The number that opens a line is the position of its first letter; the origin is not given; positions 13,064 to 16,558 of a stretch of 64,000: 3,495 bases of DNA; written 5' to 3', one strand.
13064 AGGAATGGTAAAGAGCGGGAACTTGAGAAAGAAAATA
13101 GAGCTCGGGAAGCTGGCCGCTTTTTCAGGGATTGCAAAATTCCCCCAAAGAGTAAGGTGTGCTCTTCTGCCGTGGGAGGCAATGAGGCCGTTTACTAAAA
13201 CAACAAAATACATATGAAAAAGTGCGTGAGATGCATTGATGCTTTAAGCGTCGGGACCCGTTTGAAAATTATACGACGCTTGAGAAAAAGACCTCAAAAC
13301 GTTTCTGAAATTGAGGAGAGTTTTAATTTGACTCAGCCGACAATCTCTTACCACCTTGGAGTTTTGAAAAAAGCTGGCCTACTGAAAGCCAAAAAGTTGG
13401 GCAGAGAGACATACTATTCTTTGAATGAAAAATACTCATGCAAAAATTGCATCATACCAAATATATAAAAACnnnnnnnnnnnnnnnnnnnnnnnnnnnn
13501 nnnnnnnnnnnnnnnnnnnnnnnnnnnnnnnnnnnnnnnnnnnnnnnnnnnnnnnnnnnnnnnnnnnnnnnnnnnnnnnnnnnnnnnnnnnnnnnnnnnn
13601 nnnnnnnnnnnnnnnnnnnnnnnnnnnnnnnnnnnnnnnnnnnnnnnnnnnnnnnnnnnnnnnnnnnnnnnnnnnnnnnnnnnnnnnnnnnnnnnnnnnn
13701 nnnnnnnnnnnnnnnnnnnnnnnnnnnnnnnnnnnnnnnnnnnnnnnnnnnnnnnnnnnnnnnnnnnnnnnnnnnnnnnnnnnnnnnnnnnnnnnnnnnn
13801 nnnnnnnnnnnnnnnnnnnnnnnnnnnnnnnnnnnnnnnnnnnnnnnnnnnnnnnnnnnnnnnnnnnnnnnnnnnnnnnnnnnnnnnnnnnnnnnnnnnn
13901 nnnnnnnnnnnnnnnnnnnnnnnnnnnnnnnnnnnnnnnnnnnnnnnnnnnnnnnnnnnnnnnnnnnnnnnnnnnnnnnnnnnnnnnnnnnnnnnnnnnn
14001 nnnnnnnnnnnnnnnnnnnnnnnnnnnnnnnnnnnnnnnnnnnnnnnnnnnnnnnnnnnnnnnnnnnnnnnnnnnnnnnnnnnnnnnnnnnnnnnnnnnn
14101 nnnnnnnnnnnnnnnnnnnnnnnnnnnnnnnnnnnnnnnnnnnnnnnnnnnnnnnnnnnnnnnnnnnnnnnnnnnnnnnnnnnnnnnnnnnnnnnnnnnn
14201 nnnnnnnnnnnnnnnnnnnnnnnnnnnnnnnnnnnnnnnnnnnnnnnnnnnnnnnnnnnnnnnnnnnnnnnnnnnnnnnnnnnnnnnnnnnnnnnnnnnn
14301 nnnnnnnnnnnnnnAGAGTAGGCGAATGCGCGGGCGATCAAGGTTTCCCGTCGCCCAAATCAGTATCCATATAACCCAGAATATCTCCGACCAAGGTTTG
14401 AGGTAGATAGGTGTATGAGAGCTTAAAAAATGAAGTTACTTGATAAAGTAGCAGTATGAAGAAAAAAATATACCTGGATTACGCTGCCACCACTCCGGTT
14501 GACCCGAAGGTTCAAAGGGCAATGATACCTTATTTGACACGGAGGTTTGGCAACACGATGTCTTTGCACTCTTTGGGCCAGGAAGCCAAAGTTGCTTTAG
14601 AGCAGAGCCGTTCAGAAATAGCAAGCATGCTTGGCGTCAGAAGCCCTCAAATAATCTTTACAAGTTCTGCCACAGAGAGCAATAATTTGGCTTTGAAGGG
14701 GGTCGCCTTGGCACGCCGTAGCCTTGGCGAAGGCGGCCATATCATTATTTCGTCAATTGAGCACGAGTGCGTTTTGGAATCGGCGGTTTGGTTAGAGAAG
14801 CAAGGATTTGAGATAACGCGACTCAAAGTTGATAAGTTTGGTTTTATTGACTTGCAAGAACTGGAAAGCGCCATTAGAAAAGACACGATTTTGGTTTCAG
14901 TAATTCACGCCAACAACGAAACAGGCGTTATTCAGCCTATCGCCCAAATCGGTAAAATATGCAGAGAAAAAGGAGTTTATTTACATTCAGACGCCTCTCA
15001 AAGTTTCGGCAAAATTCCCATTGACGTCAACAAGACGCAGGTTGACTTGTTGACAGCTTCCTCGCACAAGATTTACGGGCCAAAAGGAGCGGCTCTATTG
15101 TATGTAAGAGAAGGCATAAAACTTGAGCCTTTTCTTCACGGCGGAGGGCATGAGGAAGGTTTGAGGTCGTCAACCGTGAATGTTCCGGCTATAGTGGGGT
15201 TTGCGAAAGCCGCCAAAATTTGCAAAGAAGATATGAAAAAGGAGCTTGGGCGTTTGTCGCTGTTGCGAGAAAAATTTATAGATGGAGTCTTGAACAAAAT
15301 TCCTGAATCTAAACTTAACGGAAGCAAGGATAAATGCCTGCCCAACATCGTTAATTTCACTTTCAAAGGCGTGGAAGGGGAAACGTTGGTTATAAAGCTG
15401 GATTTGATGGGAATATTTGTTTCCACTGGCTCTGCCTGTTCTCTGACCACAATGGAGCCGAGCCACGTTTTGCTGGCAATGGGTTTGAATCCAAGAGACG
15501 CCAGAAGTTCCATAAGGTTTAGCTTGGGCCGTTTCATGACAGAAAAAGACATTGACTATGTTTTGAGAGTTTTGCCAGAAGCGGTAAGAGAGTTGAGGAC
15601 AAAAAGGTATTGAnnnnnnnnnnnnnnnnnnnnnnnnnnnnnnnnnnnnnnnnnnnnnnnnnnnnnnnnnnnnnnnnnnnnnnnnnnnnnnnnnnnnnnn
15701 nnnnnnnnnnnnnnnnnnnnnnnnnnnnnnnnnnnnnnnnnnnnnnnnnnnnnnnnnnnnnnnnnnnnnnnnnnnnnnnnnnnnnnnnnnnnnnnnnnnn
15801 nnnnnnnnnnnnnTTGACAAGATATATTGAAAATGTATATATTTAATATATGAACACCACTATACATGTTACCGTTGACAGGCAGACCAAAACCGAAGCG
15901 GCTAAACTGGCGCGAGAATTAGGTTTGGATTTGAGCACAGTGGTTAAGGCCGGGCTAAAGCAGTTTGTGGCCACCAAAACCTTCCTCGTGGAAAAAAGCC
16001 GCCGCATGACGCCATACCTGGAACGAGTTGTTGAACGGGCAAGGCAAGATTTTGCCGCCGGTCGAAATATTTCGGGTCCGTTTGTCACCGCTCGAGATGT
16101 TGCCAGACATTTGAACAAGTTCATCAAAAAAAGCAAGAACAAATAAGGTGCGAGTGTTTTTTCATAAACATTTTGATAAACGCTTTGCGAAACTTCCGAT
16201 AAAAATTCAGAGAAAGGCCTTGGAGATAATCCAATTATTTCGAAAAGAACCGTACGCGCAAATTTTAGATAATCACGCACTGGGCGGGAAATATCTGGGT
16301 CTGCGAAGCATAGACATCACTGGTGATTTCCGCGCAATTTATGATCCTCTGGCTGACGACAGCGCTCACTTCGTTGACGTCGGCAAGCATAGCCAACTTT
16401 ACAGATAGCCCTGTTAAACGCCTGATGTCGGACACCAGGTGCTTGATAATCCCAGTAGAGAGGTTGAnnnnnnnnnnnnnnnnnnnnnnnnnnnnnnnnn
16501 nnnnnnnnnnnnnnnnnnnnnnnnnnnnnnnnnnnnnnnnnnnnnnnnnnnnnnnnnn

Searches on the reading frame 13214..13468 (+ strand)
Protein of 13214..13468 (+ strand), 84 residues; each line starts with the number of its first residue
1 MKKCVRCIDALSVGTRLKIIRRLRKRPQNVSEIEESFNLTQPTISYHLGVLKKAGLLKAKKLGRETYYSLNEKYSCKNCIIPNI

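Call 108: search_protein_families(library=pfam, proteins=[window:13214-13468:+], max_evalue=0.00001)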
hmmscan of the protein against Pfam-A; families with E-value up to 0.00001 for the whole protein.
window:13214-13468:+ (84 aa): 2 families
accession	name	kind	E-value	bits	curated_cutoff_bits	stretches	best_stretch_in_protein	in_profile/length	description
PF01022.26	HTH_5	-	1.4e-14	54.1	22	1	15-58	3-46/47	Bacterial regulatory protein, arsR family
PF12840.13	HTH_20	-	5.3e-12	45.9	27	1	14-58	4-49/51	Helix-turn-helix domain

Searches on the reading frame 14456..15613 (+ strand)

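Call 108: search_protein_families(library=pfam, proteins=[window:14456-15613:+], max_evalue=0.00001)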
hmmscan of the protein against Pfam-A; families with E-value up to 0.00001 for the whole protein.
window:14456-15613:+ (385 aa): 3 families
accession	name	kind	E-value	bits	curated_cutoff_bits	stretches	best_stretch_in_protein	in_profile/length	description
PF00266.25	Aminotran_5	-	9.9e-88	295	21.5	1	5-369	1-371/371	Aminotransferase class-V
PF01041.23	DegT_DnrJ_EryC1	-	1.1e-07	31.8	19.8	1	63-185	39-151/360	DegT/DnrJ/EryC1/StrS aminotransferase family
PF01212.27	Beta_elim_lyase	-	2.3e-07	30.9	27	1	55-181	41-170/288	Beta-eliminating lyase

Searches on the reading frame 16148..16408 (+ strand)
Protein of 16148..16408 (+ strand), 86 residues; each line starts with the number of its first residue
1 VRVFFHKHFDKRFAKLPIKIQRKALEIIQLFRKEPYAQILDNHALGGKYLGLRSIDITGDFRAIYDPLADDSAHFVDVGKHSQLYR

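Call 108: search_protein_families(library=pfam, proteins=[window:16148-16408:+], max_evalue=0.00001)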
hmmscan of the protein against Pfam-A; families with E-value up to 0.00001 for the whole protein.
window:16148-16408:+ (86 aa): 1 family
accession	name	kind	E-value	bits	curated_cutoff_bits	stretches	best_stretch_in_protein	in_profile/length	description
PF15738.11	YafQ_toxin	-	5.5e-07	30.2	30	1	5-85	9-87/88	Bacterial toxin of type II toxin-antitoxin system, YafQ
